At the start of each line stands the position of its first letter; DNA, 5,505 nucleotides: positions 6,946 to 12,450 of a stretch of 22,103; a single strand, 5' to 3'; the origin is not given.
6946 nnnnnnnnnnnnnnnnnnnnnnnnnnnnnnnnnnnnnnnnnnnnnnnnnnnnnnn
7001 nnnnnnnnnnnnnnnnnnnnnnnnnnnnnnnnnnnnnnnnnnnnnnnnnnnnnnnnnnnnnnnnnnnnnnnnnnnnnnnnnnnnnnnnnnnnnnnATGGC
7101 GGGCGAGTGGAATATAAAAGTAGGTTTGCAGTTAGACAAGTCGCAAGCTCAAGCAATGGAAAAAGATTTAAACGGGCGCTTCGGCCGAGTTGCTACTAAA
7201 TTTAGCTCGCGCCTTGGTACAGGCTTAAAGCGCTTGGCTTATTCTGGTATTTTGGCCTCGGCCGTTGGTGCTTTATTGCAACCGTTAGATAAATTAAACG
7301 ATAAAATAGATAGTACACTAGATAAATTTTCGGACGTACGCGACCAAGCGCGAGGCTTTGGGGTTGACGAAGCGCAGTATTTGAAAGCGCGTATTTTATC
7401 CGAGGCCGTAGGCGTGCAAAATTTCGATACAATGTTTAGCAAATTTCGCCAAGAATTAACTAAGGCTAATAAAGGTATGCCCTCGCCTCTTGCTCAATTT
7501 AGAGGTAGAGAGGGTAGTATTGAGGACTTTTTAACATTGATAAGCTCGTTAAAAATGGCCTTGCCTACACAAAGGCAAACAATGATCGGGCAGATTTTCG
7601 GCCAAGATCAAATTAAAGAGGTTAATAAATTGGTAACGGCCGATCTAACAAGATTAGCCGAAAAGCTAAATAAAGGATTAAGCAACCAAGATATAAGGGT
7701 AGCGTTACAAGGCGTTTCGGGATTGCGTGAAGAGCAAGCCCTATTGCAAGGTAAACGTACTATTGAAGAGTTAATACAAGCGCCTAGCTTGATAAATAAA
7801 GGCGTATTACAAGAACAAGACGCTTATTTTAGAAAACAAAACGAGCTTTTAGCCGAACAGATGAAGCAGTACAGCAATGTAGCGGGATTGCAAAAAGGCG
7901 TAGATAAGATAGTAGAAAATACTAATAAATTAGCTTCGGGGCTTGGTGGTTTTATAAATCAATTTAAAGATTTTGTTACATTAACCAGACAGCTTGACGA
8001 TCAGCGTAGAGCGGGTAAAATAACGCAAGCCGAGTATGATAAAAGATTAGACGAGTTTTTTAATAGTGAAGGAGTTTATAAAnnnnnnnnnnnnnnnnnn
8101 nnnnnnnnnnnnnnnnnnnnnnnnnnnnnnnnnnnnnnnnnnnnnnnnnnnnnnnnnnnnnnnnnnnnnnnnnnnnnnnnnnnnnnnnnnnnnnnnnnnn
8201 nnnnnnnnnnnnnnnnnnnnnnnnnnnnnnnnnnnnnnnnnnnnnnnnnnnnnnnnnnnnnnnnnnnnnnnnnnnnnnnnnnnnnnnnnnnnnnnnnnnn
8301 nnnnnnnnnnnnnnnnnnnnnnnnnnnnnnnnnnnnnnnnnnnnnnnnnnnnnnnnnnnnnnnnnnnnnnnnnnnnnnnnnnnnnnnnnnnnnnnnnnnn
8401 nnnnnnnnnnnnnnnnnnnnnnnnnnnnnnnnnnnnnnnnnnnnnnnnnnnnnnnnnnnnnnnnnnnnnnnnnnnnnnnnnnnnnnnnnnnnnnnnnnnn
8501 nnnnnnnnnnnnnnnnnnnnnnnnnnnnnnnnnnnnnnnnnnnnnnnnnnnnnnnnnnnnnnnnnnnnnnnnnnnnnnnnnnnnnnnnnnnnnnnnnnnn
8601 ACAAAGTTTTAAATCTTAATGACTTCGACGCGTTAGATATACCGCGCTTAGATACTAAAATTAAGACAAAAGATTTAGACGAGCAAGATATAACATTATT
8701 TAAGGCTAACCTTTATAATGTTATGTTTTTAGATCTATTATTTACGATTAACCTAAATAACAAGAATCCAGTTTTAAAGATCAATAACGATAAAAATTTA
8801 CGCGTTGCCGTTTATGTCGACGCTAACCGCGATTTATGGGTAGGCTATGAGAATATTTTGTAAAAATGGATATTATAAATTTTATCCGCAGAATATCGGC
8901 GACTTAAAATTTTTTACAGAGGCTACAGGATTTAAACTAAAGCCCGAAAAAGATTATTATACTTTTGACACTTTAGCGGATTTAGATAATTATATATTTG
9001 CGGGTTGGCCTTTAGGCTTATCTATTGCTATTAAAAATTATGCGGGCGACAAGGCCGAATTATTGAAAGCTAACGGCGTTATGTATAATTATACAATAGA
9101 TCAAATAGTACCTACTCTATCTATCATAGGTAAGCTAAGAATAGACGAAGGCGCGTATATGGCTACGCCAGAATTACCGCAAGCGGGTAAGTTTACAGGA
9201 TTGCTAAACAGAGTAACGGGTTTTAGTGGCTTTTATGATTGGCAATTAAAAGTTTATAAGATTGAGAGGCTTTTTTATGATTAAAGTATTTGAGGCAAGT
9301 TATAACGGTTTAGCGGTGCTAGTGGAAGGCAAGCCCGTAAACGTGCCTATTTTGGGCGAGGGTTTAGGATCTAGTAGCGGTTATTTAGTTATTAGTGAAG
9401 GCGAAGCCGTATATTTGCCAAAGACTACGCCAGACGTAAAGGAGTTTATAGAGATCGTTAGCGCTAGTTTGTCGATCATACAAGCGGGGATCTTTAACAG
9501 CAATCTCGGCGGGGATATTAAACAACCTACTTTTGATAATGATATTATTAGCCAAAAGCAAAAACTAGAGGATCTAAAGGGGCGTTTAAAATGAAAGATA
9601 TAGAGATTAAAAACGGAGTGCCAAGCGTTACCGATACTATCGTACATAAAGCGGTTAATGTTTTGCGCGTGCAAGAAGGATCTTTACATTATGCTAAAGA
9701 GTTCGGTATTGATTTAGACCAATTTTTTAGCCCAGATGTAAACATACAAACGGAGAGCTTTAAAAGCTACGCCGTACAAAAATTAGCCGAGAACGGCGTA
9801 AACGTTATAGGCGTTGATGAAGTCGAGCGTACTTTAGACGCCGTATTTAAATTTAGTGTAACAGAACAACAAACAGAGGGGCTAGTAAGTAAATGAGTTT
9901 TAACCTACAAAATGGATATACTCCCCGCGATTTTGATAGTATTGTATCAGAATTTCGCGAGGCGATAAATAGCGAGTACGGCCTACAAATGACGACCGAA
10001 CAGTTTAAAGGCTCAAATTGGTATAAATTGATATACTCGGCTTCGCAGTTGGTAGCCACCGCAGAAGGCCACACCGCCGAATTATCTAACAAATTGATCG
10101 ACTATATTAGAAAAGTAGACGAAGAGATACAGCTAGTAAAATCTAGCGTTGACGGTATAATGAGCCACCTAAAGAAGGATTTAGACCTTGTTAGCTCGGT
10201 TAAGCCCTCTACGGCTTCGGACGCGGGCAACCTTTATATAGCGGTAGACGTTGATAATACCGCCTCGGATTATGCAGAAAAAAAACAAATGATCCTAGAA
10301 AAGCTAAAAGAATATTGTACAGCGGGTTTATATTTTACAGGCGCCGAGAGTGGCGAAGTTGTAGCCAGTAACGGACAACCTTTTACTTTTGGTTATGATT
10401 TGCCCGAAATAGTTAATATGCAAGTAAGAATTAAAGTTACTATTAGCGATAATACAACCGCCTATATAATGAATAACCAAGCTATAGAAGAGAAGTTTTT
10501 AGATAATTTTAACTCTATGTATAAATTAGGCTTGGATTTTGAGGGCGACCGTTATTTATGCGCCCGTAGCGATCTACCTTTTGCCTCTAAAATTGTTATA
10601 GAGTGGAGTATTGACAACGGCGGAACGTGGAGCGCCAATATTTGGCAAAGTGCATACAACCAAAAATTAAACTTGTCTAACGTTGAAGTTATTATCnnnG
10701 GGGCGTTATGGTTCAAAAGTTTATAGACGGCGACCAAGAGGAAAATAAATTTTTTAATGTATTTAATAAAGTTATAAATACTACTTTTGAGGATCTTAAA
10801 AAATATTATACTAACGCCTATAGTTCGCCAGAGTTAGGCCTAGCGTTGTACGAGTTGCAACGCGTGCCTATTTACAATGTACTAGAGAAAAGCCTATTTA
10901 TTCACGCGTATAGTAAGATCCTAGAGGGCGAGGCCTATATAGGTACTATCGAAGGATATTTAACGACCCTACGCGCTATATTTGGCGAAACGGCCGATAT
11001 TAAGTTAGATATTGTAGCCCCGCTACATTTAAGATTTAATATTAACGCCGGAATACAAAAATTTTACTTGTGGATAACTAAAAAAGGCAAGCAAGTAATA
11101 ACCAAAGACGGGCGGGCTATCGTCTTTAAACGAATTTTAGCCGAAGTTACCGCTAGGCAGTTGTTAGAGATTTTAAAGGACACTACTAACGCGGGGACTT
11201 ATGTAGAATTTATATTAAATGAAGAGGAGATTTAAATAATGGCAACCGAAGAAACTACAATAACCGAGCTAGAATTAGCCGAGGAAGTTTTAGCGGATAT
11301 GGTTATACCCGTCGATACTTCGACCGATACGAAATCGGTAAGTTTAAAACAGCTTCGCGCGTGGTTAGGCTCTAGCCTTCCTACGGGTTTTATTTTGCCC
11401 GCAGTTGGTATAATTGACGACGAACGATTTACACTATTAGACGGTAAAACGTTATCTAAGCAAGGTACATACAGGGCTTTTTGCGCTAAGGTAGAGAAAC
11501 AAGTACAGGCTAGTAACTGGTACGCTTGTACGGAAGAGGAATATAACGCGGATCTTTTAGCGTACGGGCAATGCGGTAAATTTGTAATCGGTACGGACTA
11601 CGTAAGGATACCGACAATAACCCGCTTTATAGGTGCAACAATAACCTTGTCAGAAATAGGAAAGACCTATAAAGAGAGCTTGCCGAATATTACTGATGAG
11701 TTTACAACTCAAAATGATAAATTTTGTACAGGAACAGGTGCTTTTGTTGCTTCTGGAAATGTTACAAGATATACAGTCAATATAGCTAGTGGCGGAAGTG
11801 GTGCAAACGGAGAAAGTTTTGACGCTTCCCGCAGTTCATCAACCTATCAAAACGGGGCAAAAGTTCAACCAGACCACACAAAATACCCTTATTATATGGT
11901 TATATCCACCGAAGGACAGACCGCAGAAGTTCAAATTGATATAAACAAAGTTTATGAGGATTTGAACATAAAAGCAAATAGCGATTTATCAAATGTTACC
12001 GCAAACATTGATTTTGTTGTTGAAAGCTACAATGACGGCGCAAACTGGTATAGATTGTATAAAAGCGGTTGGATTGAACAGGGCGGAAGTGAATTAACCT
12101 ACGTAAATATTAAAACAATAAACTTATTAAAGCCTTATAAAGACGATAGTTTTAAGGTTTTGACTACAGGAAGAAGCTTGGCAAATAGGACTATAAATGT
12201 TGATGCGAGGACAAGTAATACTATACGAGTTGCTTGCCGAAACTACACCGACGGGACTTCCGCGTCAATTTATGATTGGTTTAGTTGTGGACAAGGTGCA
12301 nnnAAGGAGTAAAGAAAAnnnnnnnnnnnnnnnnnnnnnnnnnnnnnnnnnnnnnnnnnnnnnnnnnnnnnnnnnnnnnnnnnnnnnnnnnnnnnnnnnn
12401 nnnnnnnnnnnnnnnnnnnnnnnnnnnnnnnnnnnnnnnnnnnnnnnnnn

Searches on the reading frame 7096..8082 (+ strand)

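Call 87: search_protein_families(library=phrogs, max_evalue=0.001, proteins=[window:7096-8082:+])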
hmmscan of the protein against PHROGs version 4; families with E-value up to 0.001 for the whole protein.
window:7096-8082:+ (329 aa): 0 families

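Call 88: search_protein_families(library=pfam, max_evalue=0.01, proteins=[window:7096-8082:+])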
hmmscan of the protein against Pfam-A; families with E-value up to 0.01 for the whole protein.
window:7096-8082:+ (329 aa): 1 family
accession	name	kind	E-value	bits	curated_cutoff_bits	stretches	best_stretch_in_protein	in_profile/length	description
PF19165.5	DUF5847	-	0.0013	18.2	27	1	132-303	169-331/409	Family of unknown function (DUF5847)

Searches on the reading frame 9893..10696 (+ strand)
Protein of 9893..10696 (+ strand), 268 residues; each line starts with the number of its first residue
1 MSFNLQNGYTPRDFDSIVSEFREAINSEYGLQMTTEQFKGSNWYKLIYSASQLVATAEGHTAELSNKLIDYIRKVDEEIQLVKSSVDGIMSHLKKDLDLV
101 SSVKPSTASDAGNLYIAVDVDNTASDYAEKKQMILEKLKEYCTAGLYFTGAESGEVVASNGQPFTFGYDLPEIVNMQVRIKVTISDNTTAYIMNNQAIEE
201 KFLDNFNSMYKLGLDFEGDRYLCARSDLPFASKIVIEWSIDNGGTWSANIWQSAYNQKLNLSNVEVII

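Call 87: search_protein_families(library=phrogs, max_evalue=0.001, proteins=[window:9893-10696:+])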
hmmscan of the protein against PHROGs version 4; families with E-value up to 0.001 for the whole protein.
window:9893-10696:+ (268 aa): 1 family
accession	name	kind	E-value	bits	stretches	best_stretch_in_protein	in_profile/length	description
phrog_6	-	tail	0.00046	20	0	84-220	256-361/548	baseplate wedge subunit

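Call 88: search_protein_families(library=pfam, max_evalue=0.01, proteins=[window:9893-10696:+])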
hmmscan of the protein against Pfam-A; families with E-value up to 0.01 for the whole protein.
window:9893-10696:+ (268 aa): 0 families

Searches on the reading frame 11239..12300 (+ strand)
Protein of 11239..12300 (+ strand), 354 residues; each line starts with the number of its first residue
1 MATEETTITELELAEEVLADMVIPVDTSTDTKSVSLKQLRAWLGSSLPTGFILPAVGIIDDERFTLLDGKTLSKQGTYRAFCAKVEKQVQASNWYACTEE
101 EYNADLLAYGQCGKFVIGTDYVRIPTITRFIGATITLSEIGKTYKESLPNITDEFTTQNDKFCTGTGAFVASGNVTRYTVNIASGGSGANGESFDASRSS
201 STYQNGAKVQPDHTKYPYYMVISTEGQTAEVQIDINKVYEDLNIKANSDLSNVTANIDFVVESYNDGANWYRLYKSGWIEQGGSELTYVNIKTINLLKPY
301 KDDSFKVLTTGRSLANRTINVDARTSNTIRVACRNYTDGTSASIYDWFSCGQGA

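Call 87: search_protein_families(library=phrogs, max_evalue=0.001, proteins=[window:11239-12300:+])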
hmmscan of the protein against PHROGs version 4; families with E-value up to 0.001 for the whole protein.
window:11239-12300:+ (354 aa): 1 family
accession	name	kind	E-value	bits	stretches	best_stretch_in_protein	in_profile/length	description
phrog_13173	-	tail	2.1e-05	24.2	1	141-247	459-571/674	tail fiber protein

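Call 88: search_protein_families(library=pfam, max_evalue=0.01, proteins=[window:11239-12300:+])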
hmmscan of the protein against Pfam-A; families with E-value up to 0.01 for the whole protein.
window:11239-12300:+ (354 aa): 0 families
